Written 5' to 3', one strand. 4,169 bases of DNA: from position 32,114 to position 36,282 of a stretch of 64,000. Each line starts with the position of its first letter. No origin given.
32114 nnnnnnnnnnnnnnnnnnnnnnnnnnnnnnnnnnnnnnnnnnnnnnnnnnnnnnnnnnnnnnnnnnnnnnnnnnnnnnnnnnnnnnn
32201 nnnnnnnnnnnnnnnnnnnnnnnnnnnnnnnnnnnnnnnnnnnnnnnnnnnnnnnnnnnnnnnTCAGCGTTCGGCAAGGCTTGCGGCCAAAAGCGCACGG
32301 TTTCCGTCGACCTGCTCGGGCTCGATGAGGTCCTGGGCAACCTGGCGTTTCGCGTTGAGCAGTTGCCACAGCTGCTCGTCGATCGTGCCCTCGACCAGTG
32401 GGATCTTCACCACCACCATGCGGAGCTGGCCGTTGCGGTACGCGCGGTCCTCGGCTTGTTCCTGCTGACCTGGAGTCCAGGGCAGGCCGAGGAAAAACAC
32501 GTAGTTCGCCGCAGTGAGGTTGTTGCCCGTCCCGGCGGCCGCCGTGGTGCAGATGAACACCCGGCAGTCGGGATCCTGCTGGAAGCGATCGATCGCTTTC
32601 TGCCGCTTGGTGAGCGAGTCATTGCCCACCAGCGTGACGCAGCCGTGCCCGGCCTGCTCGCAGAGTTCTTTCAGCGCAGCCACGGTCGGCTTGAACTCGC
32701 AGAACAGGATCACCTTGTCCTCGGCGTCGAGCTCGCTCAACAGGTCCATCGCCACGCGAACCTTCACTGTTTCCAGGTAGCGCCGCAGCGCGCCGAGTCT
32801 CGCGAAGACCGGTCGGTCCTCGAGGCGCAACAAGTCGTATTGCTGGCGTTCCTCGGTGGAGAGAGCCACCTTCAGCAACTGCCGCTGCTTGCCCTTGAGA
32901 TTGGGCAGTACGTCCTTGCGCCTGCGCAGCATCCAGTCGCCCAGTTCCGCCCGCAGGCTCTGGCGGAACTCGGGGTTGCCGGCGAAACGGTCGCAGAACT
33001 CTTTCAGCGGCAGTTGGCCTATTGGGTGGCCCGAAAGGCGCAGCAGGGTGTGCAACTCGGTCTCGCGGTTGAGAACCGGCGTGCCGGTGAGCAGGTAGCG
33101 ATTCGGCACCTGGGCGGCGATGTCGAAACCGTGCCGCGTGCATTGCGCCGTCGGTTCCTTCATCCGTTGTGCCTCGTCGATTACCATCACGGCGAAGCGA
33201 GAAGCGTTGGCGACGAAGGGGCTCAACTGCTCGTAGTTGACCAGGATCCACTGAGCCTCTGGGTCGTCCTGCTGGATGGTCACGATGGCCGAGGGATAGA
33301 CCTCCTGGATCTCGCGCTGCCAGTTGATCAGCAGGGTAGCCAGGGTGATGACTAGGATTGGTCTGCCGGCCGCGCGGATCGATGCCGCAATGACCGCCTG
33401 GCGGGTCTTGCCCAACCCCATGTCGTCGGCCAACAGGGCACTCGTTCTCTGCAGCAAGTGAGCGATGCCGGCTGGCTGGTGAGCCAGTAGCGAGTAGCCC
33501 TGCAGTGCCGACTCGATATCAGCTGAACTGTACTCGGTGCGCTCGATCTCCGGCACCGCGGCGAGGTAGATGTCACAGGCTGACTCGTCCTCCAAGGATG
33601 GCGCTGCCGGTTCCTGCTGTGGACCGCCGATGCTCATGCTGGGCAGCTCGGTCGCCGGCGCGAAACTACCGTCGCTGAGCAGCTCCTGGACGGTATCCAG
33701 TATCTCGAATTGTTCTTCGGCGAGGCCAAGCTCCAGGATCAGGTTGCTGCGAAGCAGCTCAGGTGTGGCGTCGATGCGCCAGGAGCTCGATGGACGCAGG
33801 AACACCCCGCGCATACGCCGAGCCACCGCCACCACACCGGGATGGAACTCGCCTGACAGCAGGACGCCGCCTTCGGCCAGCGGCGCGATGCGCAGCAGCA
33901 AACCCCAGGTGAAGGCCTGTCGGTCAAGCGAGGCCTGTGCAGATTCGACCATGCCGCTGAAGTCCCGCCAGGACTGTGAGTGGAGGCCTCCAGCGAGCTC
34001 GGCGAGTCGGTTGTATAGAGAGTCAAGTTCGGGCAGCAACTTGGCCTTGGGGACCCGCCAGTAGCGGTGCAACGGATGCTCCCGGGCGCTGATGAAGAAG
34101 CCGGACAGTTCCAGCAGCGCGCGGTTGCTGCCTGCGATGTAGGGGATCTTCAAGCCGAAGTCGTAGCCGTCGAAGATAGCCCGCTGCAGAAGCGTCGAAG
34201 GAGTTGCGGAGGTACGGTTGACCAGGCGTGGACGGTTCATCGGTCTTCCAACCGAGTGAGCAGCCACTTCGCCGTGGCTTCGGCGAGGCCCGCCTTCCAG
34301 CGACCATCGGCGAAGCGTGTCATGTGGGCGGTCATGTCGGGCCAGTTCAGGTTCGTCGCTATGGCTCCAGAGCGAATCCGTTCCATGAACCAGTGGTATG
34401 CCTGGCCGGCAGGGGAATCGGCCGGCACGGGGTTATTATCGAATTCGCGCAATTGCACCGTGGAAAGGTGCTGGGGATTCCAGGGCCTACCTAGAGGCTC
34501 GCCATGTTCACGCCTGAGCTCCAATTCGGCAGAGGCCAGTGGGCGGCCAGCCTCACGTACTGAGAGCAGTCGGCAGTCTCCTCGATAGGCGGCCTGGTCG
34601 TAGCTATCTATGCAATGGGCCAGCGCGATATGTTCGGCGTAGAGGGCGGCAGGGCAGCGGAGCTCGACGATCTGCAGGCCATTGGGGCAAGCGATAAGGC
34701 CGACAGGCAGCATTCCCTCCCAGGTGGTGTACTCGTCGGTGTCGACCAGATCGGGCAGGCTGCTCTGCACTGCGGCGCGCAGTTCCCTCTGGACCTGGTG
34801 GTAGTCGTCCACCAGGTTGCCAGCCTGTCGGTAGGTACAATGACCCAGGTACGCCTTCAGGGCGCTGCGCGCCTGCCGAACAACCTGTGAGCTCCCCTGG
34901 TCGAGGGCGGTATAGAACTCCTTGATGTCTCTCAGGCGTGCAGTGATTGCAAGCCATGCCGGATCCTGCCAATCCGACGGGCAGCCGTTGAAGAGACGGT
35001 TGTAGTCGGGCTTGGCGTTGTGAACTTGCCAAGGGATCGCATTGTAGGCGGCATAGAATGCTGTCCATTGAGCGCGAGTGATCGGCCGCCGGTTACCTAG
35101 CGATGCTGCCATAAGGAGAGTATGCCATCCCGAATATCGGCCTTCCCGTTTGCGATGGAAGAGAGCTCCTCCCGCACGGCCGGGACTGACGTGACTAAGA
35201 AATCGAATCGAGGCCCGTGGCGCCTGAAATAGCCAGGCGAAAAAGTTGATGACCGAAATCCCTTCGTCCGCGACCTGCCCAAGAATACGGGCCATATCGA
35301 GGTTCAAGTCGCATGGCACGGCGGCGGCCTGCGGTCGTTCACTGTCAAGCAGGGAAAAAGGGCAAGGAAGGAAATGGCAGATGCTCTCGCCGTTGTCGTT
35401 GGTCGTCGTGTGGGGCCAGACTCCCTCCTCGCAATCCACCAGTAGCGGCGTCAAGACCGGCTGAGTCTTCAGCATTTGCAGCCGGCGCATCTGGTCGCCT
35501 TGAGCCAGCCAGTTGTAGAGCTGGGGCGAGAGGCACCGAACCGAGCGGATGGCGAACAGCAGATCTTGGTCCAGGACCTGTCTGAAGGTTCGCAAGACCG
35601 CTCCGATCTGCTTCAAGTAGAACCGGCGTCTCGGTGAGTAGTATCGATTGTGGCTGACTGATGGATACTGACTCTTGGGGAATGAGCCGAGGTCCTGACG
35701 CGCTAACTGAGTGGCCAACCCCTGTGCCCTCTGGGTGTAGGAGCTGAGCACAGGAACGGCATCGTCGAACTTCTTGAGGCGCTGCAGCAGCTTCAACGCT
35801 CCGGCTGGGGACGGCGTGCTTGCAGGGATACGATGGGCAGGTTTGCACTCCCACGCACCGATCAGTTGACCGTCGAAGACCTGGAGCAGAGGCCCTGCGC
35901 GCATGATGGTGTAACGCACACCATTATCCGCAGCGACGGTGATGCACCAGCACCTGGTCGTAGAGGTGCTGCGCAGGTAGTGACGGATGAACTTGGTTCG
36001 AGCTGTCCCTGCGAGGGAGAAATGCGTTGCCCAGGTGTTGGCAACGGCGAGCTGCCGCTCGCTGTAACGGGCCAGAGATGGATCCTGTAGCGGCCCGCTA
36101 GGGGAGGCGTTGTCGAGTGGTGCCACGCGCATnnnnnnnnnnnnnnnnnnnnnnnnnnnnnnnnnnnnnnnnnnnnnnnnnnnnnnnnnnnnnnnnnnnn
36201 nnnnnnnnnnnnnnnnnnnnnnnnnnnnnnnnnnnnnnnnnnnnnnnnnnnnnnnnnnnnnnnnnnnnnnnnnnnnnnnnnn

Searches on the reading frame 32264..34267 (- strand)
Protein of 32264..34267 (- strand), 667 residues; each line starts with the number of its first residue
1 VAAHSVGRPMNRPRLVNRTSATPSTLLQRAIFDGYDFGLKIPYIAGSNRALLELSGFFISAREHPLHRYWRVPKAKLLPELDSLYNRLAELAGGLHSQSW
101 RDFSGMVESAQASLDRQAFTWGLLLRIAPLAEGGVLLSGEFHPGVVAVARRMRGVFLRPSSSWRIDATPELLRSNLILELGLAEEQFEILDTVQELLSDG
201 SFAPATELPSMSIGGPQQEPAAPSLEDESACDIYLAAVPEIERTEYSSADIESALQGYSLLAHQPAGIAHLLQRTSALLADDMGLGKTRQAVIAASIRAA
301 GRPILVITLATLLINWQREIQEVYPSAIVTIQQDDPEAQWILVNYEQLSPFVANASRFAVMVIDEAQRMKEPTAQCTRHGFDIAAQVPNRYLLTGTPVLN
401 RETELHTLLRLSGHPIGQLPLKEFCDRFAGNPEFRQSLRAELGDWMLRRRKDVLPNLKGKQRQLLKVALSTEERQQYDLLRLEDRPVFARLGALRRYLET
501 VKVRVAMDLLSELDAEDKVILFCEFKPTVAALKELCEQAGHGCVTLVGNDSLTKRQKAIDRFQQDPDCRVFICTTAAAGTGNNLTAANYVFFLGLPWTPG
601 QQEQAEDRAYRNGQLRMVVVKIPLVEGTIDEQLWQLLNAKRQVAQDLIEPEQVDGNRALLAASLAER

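Call 12: search_protein_families(library=pfam, max_evalue=0.01, proteins=[window:32264-34267:-])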
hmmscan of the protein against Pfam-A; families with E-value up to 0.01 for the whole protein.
window:32264-34267:- (667 aa): 3 families
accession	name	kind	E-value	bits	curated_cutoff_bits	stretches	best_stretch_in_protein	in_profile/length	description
PF00176.29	SNF2-rel_dom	-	4.6e-23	82.2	24.9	1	263-478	1-250/290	SNF2-related domain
PF00271.37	Helicase_C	-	1.6e-17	64.2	23.5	1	502-613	2-110/110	Helicase conserved C-terminal domain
PF00270.35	DEAD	-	0.0037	17.4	26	0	263-372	3-132/167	DEAD/DEAH box helicase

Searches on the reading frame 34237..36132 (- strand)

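Call 12: search_protein_families(library=pfam, max_evalue=0.01, proteins=[window:34237-36132:-])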
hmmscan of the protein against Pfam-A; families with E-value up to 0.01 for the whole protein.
window:34237-36132:- (631 aa): 1 family
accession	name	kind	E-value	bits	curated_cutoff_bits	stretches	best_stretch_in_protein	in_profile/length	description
PF14284.11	PcfJ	-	0.0029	17.9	25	1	482-534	62-117/147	PcfJ-like protein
